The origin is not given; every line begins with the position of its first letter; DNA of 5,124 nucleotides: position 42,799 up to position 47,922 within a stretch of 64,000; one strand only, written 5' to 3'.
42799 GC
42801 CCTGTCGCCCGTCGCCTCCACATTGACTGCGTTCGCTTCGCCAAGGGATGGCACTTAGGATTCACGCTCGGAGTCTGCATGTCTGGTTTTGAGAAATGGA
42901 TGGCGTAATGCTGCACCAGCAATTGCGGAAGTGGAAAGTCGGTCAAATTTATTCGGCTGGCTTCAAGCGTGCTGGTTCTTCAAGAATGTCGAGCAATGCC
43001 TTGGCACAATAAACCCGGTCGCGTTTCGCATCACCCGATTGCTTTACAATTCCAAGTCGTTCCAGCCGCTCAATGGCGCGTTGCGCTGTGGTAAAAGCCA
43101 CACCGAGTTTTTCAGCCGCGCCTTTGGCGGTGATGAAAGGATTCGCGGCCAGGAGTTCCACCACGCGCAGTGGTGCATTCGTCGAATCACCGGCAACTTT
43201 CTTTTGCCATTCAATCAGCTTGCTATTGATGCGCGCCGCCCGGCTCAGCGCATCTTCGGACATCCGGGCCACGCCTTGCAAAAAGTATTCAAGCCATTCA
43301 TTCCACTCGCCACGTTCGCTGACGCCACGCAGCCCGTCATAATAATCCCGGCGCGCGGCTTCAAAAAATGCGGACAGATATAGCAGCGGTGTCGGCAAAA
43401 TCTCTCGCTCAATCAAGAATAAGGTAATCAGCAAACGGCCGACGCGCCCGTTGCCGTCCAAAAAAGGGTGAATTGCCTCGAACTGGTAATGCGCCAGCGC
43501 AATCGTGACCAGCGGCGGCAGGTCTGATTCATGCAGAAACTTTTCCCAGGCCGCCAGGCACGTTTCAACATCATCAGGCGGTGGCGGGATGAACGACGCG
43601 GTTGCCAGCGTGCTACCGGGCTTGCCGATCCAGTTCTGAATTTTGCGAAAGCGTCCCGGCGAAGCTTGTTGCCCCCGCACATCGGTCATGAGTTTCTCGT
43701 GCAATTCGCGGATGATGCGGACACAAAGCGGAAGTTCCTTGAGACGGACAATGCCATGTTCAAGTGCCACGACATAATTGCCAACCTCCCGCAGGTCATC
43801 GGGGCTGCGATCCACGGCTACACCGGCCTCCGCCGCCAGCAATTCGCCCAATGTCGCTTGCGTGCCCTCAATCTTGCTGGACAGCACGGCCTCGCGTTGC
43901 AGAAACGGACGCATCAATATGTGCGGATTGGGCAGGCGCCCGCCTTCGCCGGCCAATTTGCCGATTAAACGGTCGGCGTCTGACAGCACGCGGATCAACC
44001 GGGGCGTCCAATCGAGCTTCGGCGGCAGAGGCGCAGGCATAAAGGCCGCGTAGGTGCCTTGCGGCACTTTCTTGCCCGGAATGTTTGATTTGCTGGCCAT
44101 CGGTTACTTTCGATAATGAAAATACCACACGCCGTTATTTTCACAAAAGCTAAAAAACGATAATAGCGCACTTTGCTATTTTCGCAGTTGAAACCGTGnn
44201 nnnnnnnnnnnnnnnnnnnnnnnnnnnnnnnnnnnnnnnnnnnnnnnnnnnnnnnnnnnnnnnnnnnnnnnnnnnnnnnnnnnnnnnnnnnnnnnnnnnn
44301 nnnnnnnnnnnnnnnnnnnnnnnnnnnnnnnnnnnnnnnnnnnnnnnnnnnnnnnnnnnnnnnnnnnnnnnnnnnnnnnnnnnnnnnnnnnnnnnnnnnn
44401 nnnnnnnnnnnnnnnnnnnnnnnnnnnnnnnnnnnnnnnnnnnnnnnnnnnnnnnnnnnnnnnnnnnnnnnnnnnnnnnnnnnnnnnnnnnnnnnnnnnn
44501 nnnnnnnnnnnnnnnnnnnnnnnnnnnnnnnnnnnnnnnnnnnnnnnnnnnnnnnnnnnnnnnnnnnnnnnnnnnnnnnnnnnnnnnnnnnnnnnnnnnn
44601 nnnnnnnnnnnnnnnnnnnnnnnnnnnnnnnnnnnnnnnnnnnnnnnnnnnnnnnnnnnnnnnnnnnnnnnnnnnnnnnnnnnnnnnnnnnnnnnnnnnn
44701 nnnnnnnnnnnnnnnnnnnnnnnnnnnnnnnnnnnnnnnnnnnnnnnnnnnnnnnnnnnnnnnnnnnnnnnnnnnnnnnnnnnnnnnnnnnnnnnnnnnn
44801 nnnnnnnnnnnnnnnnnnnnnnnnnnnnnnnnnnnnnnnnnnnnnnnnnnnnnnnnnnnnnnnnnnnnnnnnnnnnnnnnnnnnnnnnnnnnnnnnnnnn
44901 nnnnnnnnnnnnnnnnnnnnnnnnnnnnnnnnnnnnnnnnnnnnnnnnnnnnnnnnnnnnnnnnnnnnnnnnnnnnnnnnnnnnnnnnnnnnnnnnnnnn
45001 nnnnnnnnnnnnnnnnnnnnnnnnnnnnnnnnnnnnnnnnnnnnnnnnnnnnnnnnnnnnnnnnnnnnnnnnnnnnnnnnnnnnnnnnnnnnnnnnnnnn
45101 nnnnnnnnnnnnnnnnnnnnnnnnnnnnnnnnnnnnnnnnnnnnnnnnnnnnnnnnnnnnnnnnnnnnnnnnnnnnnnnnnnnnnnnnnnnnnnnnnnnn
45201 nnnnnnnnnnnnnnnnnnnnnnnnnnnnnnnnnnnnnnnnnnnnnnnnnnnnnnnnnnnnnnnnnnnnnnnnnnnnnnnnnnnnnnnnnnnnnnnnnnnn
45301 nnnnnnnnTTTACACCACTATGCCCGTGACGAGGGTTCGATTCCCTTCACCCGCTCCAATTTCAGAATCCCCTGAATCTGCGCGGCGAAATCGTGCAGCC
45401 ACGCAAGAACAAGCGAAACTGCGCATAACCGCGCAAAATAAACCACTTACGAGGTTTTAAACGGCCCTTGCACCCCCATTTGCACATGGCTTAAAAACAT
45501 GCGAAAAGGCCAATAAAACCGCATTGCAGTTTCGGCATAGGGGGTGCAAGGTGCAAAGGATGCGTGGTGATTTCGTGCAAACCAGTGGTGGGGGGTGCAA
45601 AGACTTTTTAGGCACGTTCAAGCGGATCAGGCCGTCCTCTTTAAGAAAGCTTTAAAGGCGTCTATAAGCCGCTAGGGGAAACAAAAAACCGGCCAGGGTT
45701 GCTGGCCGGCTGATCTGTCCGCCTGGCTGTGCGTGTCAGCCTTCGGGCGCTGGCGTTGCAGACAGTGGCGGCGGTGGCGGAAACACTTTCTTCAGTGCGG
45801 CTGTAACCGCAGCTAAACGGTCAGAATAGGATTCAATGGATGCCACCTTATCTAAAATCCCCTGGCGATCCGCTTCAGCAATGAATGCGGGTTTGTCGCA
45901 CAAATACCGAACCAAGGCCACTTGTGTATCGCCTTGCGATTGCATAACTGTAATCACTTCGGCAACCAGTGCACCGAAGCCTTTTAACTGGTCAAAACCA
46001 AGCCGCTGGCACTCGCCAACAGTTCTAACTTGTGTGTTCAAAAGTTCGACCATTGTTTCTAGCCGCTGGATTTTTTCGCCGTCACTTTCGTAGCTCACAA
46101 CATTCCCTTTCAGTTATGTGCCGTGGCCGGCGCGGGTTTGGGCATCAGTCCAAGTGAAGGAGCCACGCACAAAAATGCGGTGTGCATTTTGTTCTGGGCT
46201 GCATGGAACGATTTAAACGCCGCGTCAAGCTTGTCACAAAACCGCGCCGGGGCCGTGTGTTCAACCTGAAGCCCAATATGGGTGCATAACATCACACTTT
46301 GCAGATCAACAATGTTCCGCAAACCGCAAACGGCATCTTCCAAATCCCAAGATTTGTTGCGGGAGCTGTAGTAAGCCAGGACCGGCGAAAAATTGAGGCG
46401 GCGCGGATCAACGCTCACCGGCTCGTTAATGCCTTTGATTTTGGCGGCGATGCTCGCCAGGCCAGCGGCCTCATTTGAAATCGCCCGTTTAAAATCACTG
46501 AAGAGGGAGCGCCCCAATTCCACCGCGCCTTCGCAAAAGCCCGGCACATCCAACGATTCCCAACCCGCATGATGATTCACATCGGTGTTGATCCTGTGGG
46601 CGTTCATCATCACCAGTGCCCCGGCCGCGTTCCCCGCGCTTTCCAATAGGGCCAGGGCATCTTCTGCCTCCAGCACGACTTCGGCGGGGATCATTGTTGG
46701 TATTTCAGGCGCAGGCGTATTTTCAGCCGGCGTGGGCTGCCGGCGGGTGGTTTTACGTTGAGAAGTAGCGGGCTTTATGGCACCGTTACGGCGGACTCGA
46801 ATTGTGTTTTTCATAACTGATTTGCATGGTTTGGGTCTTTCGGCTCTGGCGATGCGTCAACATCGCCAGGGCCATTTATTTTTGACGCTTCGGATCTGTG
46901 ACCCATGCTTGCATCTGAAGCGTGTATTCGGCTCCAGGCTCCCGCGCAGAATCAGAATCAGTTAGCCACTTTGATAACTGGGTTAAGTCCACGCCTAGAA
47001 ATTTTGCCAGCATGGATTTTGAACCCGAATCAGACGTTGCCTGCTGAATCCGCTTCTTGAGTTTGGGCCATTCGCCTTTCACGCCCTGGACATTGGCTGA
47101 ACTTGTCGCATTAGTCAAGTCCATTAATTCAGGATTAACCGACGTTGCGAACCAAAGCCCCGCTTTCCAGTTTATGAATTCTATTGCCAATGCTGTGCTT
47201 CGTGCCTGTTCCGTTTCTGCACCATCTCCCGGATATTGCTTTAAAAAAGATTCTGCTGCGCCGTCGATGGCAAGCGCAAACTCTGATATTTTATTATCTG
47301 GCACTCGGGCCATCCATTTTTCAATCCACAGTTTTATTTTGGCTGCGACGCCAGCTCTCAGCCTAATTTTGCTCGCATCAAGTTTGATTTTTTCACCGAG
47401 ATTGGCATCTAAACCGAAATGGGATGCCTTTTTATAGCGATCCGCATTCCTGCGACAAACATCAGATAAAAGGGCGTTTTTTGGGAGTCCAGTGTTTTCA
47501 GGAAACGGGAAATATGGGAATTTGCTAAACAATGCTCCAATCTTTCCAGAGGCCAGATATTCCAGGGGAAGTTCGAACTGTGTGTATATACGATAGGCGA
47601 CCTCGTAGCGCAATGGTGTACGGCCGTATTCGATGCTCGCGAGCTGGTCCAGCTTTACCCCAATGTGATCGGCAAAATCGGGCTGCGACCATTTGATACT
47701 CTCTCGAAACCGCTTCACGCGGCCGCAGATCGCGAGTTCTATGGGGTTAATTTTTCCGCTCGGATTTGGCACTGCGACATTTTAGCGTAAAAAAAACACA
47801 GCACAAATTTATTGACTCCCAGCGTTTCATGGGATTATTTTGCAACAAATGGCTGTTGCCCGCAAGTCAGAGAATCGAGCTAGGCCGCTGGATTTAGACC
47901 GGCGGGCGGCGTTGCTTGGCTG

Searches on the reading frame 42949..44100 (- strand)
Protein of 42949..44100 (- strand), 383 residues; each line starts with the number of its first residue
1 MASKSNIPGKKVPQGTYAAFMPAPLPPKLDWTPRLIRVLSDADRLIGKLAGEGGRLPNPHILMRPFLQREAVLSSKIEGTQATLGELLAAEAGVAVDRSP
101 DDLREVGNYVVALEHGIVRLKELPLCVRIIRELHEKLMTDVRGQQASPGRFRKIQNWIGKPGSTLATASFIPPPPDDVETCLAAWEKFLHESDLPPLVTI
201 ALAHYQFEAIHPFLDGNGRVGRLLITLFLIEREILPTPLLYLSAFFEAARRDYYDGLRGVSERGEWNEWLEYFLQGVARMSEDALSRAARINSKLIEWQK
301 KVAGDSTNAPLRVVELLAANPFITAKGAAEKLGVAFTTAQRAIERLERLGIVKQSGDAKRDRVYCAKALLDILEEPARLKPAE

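Call 35: search_protein_families(library=pfam, proteins=[window:42949-44100:-], max_evalue=0.001)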
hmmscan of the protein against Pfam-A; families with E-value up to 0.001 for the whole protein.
window:42949-44100:- (383 aa): 4 families
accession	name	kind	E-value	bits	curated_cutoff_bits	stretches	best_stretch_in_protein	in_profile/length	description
PF13784.11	Fic_N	-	2.2e-23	82.5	26.7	1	37-117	2-81/82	Fic/DOC family N-terminal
PF02661.23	Fic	-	7.1e-22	78.5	24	1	125-229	2-93/93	Fic/DOC family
PF13412.12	HTH_24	-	5.5e-06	26.3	21.9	1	311-353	6-48/48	Winged helix-turn-helix DNA-binding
PF12802.13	MarR_2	-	0.00092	19.8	27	0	311-360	8-60/61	MarR family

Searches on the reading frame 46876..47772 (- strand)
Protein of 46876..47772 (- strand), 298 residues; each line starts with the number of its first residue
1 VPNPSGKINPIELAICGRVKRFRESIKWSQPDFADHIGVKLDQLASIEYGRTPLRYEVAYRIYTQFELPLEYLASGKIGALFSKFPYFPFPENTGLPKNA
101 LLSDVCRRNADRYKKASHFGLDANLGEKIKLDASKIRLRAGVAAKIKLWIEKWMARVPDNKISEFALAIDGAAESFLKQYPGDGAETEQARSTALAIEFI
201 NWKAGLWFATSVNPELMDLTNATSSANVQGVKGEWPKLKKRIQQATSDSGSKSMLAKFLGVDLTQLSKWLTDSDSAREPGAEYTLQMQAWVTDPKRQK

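Call 36: search_protein_families(library=pfam, proteins=[window:46876-47772:-], max_evalue=0.001)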
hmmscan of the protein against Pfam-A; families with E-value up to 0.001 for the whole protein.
window:46876-47772:- (298 aa): 4 families
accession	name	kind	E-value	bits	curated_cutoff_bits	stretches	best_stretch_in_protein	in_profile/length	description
PF01381.28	HTH_3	-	1e-07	32.3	23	1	19-73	1-55/55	Helix-turn-helix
PF12844.13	HTH_19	-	2e-07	31.2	30.2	1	18-77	3-62/64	Helix-turn-helix domain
PF13560.12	HTH_31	-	0.0002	22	27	0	18-60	5-48/64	Helix-turn-helix domain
PF15943.11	YdaS_toxin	-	0.00021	21.5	30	0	242-272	1-31/65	Bacterial toxin YdaS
